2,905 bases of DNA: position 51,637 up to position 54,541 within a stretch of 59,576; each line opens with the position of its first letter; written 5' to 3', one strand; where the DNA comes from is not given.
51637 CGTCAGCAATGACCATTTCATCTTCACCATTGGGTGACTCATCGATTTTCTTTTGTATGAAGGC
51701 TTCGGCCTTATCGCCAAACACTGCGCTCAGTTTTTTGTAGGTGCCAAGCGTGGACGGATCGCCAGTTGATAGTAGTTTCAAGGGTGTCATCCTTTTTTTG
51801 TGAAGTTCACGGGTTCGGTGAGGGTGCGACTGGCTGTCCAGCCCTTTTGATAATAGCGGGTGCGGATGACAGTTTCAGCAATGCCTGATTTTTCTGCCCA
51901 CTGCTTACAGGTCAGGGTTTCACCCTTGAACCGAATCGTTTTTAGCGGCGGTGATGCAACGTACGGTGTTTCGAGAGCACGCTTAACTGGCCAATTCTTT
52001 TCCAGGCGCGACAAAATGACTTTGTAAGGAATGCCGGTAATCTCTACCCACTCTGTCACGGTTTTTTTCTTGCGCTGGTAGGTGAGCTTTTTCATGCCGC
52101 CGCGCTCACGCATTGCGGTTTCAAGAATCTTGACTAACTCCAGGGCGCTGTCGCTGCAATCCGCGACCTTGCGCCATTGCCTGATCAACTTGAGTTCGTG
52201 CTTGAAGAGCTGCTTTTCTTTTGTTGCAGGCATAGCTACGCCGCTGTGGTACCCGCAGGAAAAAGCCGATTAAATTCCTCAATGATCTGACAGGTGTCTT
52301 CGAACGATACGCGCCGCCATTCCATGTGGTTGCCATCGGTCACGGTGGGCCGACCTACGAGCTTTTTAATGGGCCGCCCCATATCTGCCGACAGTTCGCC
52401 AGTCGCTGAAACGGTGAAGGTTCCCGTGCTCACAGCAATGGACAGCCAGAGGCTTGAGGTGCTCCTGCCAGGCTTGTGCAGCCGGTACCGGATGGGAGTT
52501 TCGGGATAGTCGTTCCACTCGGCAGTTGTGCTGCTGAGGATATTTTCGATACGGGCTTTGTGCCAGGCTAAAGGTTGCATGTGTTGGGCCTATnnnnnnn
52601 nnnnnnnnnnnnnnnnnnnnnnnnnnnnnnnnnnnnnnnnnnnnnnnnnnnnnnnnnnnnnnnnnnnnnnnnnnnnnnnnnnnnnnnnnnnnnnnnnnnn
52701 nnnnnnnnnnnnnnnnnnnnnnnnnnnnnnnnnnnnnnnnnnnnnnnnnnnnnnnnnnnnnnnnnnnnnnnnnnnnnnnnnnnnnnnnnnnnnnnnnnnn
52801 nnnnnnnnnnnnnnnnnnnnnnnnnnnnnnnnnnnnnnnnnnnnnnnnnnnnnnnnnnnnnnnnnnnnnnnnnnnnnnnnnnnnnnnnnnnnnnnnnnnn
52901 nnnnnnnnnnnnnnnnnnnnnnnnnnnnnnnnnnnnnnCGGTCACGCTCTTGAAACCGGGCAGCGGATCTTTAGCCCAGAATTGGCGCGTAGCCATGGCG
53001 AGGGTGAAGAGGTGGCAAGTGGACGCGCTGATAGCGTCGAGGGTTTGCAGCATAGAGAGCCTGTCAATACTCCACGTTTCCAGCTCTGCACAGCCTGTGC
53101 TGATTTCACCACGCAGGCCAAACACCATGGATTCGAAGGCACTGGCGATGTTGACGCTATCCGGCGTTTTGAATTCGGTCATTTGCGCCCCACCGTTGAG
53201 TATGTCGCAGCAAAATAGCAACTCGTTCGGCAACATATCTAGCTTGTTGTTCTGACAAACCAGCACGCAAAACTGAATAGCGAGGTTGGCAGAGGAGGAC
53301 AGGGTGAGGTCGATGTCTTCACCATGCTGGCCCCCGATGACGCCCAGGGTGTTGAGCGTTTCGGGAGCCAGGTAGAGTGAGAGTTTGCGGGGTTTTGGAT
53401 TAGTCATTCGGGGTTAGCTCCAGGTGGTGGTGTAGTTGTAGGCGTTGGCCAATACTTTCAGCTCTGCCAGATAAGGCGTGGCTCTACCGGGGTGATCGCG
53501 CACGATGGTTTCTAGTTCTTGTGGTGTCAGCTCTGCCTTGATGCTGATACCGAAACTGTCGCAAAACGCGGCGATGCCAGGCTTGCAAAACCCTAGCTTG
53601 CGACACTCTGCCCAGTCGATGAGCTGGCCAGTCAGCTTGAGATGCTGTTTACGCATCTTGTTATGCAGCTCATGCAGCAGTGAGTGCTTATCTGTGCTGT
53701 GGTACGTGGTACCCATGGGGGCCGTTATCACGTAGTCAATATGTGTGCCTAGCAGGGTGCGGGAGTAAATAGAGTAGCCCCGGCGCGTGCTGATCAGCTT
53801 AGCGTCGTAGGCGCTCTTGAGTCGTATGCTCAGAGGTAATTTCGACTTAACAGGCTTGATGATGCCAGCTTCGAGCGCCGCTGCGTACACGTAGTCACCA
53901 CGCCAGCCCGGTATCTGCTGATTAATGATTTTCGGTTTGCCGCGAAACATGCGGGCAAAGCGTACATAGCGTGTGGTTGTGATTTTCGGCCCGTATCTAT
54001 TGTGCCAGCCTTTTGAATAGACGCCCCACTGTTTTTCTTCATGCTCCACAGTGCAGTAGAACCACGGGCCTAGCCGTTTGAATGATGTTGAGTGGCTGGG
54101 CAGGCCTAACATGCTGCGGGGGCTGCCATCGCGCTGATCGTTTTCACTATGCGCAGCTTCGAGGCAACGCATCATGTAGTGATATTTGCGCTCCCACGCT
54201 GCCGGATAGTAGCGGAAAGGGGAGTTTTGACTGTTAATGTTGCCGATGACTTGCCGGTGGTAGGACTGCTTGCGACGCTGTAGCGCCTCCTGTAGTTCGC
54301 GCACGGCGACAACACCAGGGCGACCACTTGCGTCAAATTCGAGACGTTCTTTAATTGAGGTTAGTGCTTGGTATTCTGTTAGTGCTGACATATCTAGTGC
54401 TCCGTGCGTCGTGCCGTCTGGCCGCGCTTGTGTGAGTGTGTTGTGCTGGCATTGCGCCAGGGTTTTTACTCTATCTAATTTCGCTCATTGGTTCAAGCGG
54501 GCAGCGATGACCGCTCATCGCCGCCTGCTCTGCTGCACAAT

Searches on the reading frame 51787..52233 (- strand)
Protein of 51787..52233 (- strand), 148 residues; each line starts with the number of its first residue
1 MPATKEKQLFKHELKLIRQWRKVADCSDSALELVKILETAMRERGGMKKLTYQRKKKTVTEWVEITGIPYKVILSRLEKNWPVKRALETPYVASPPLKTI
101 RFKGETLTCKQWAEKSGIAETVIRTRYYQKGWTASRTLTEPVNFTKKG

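Call 50: search_protein_families(library=phrogs, proteins=[window:51787-52233:-], max_evalue=0.001)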
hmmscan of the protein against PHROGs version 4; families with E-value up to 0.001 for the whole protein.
window:51787-52233:- (148 aa): 3 families
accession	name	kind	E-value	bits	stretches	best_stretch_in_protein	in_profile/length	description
phrog_3377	-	DNA, RNA and nucleotide metabolism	5.5e-16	60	1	42-143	92-190/196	HNH endonuclease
phrog_1065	-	unknown function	2.9e-11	44.6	1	37-146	38-146/192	-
phrog_26731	-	unknown function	7.4e-07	30.6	0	49-84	6-41/107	-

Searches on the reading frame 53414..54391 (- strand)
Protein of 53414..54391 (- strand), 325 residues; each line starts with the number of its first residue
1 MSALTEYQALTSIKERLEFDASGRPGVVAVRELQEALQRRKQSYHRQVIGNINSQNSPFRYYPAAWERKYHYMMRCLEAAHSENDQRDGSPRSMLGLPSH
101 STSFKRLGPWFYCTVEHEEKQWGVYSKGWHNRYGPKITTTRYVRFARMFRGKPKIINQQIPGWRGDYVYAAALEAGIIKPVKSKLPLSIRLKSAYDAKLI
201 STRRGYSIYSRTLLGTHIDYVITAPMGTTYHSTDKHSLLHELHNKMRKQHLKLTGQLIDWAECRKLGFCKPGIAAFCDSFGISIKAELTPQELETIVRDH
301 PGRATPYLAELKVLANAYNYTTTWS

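Call 35: search_protein_families(library=ncbifam, proteins=[window:53414-54391:-], max_evalue=0.01)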
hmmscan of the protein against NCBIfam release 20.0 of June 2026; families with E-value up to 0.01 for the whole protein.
window:53414-54391:- (325 aa): 0 families

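Call 38: search_protein_families(library=phrogs, proteins=[window:53414-54391:-], max_evalue=0.001)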
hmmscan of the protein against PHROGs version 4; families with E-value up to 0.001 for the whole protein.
window:53414-54391:- (325 aa): 0 families

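Call 75: search_protein_families(library=padloc, proteins=[window:53414-54391:-], max_evalue=0.01)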
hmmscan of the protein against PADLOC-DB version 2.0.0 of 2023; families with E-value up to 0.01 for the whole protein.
window:53414-54391:- (325 aa): 0 families

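Call 81: search_solved_structures(query=window:53414-54391:-, max_evalue=1)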
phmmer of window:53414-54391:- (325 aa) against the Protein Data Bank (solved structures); distinct sequences matched with E-value up to 1: 3.
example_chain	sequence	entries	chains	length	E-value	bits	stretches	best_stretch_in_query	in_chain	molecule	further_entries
5b4s_A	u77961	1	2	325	0.35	13.3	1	96-140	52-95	Chitosanase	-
8zic_A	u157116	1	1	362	0.56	12.6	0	229-291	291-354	4-hydroxytryptamine kinase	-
9eto_A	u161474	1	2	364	0.57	12.6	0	229-291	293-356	4-hydroxytryptamine kinase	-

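Call 91: predict_structure(protein=window:53414-54388:-)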
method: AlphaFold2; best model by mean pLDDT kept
length: 324 residues; sequences in the alignment: 1
mean_pLDDT: 41.9   pTM: 0.24
mean pLDDT of the five models: 41.9, 41.7, 39.2, 34.5, 33.4
residues with pLDDT >= 90: 0; 70-90: 1; 50-70: 85; < 50: 238
segments of 3 or more residues with pLDDT < 50: 1-7, 9-11, 22-25, 27-29, 39-196, 211-215, 224-226, 269-282, 284-287, 299-324
pLDDT, mean of each block of 10 residues (from residue 1): 41 51 49 50 39 34 35 44 33 35 39 38 30 24 26 25 30 31 26 48 58 51 56 66 59 54 50 43 49 49 44 40 33
secondary structure, 60 per line:
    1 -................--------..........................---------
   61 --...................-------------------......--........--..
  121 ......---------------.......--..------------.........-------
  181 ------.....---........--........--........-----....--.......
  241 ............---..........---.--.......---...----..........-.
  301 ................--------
elements in order: H2-17 H26-51 H63-81 E101-106 E109-116 E119-126 E142-148 H165-173 H187-191 E195-202 E205-212 E215-222 E228-231 H234-252 E256-258 H259-265 H273-278 E282-284 H289-298 H300-316
